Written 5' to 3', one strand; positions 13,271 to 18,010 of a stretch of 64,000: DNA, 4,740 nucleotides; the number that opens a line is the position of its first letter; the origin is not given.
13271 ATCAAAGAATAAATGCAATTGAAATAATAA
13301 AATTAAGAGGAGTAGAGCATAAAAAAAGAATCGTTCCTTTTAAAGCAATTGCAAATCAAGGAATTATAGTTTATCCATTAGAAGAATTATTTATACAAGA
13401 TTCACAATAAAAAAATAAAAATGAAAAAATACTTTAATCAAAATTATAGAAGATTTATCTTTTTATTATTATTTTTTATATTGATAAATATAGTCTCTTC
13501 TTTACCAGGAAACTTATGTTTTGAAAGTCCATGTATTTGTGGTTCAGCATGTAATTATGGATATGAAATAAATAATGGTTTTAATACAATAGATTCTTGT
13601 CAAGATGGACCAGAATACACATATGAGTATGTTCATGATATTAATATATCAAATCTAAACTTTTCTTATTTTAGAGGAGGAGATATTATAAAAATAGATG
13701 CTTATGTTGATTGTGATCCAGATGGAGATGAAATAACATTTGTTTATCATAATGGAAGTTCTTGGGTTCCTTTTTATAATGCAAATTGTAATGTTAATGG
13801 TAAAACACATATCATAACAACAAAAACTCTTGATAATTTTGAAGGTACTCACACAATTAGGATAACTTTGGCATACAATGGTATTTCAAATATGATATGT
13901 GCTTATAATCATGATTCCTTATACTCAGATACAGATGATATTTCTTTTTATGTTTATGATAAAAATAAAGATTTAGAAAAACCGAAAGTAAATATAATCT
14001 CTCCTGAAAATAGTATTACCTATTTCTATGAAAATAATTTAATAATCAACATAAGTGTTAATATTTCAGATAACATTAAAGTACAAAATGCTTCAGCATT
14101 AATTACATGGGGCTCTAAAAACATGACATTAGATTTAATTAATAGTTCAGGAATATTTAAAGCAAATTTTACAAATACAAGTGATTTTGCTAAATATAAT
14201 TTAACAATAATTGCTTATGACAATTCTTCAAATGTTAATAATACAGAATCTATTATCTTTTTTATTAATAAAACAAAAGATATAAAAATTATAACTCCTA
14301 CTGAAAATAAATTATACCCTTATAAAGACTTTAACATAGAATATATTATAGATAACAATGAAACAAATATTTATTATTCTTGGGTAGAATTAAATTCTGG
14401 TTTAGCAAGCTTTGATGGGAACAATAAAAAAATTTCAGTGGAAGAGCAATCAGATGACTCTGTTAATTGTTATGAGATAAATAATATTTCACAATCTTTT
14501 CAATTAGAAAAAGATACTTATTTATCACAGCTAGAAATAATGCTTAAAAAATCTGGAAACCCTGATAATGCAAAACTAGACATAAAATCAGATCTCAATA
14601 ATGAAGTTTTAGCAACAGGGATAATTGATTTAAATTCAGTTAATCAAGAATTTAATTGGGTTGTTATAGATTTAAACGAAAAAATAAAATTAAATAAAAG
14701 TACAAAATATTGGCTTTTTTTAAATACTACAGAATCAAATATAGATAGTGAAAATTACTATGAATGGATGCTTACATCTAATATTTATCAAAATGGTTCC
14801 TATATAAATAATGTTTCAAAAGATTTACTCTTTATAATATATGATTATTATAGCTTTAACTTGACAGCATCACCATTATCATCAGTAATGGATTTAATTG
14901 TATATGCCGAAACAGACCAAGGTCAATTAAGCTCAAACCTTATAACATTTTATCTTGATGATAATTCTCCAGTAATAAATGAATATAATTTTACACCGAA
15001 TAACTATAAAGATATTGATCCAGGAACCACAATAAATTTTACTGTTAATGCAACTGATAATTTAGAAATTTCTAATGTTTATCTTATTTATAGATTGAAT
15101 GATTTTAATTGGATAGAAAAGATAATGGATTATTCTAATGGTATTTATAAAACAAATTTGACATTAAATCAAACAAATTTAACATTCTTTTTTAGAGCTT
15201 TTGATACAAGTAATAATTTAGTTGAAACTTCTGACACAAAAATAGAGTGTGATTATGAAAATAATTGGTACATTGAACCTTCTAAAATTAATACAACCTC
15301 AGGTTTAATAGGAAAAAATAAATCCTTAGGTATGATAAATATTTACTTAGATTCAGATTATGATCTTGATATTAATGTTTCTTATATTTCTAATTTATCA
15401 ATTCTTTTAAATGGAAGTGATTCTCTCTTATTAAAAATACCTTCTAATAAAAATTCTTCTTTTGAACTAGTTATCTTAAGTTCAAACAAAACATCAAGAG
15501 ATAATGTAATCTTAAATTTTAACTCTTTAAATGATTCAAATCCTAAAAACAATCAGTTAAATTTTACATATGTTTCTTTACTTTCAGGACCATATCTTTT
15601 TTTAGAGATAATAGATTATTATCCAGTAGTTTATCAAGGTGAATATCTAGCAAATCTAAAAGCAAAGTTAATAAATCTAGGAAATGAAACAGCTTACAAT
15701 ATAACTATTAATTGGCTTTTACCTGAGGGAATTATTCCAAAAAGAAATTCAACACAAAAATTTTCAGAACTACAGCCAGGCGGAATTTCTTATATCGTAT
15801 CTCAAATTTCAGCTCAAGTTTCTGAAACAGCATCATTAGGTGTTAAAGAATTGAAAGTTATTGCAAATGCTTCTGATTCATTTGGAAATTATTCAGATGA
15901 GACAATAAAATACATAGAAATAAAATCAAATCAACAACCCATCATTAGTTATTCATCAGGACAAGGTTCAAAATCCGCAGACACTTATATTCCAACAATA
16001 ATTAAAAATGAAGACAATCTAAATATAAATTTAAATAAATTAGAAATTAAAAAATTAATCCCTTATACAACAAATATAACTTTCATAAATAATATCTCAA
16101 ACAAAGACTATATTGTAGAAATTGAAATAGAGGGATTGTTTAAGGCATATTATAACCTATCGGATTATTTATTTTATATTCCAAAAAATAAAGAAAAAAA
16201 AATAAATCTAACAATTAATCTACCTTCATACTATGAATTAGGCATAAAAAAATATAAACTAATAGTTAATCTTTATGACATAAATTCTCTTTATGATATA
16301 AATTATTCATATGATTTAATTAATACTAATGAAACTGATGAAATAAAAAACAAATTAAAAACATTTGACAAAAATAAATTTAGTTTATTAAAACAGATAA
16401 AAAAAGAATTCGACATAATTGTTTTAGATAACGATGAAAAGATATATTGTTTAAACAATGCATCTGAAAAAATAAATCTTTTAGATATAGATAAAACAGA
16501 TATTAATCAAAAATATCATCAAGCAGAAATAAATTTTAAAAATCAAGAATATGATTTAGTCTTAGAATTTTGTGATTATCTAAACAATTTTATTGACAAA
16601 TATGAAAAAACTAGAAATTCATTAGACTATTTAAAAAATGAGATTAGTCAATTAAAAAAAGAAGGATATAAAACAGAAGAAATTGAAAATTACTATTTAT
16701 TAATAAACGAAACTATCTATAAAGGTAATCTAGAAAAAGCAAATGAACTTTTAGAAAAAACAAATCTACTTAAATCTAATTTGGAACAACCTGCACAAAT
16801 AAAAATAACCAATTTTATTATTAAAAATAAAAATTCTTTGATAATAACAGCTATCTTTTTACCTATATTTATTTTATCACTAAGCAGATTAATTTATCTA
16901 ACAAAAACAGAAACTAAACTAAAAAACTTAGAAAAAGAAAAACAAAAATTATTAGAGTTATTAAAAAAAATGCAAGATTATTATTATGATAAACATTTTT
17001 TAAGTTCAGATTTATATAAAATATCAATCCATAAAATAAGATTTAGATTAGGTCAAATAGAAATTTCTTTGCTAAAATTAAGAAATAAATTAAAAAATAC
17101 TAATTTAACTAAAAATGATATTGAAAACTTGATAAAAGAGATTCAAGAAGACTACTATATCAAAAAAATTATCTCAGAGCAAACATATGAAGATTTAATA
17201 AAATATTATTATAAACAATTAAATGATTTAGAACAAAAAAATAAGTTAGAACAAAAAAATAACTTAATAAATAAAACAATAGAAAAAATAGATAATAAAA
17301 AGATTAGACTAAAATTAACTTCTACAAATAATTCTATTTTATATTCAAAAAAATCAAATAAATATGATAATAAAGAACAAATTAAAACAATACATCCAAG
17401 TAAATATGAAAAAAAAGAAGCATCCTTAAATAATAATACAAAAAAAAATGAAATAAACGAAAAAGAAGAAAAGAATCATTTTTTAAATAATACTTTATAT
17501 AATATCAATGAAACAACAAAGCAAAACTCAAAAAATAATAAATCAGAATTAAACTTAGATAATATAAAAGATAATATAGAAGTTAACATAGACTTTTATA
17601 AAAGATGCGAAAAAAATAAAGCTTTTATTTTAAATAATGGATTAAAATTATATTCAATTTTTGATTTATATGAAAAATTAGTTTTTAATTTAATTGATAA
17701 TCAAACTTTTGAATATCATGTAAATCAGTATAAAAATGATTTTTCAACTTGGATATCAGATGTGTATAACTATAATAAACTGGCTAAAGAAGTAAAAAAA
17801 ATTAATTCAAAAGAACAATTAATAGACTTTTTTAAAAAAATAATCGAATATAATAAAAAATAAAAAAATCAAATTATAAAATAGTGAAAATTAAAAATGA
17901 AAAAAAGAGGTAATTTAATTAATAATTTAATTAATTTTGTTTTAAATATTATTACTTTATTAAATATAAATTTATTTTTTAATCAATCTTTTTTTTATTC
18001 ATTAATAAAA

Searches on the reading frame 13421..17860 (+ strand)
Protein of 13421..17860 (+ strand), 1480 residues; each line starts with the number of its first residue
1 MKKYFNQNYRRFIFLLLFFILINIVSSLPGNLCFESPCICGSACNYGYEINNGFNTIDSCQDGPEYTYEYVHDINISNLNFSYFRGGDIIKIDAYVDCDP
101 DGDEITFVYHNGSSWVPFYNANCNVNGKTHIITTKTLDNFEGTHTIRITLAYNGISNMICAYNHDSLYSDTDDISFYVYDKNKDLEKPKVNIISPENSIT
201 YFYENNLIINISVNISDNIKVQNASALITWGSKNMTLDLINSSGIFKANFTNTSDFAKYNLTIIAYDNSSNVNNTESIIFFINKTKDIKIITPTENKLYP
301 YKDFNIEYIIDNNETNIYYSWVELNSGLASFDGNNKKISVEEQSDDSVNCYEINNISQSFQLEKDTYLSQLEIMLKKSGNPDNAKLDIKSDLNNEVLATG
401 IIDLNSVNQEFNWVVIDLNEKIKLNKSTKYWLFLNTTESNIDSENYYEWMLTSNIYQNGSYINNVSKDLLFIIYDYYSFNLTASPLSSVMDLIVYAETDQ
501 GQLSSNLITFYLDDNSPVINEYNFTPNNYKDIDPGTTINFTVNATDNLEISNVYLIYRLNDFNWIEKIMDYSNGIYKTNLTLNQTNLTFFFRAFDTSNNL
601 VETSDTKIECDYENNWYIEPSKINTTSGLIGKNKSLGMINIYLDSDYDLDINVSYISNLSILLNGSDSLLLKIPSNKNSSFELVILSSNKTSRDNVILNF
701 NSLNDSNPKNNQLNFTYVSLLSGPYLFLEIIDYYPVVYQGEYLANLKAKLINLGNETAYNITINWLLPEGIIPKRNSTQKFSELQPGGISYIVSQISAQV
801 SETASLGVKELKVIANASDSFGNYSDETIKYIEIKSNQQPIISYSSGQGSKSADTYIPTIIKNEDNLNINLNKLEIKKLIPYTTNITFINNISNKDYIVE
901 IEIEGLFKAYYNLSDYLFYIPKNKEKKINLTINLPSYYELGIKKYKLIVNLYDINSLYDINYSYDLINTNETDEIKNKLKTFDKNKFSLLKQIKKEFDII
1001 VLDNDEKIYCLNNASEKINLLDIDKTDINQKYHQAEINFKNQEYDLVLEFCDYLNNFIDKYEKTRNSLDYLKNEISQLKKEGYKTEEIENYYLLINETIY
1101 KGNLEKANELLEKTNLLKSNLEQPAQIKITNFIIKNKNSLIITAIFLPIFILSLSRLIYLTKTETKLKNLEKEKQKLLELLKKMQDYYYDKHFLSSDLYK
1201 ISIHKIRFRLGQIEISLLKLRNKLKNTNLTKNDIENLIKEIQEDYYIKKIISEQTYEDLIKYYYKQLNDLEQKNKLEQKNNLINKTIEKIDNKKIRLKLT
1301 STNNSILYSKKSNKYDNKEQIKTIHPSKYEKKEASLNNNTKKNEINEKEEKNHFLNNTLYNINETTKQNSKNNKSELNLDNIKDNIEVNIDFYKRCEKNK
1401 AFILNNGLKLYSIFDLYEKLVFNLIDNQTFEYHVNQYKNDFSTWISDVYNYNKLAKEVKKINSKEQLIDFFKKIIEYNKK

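Call 9: search_protein_families(library=pfam, proteins=[window:13421-17860:+], max_evalue=0.01)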
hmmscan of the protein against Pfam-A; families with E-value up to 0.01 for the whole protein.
window:13421-17860:+ (1480 aa): 0 families

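Call 10: search_protein_families(library=ncbifam, proteins=[window:13421-17860:+], max_evalue=0.01)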
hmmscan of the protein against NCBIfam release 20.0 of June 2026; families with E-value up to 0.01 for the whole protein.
window:13421-17860:+ (1480 aa): 1 family
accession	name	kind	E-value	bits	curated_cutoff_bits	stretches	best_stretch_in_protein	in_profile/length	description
NF041539.1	choice_anch_R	domain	9e-05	22.5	30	1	357-453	21-116/155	choice-of-anchor R domain-containing protein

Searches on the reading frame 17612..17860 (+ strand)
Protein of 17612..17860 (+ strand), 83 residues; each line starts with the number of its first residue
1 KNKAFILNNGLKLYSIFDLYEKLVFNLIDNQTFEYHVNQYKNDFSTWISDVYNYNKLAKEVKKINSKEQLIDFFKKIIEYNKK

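Call 13: search_protein_families(library=pfam, proteins=[window:17612-17860:+], max_evalue=10)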
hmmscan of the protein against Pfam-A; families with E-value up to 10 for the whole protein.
window:17612-17860:+ (83 aa): 2 families
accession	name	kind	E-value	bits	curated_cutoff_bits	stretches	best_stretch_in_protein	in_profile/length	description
PF19027.5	DUF5752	-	0.00033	20.5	23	1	35-68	51-84/208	Family of unknown function (DUF5752)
PF25423.1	DUF7893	-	0.019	15.6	27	1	30-80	18-64/90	Domain of unknown function (DUF7893)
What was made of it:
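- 17612..17860 (+): Module copy 3, at the extreme C-terminus of ORF C, on the predicted cytoplasmic tail. DUF5752 at 20.5 bits (call 13).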
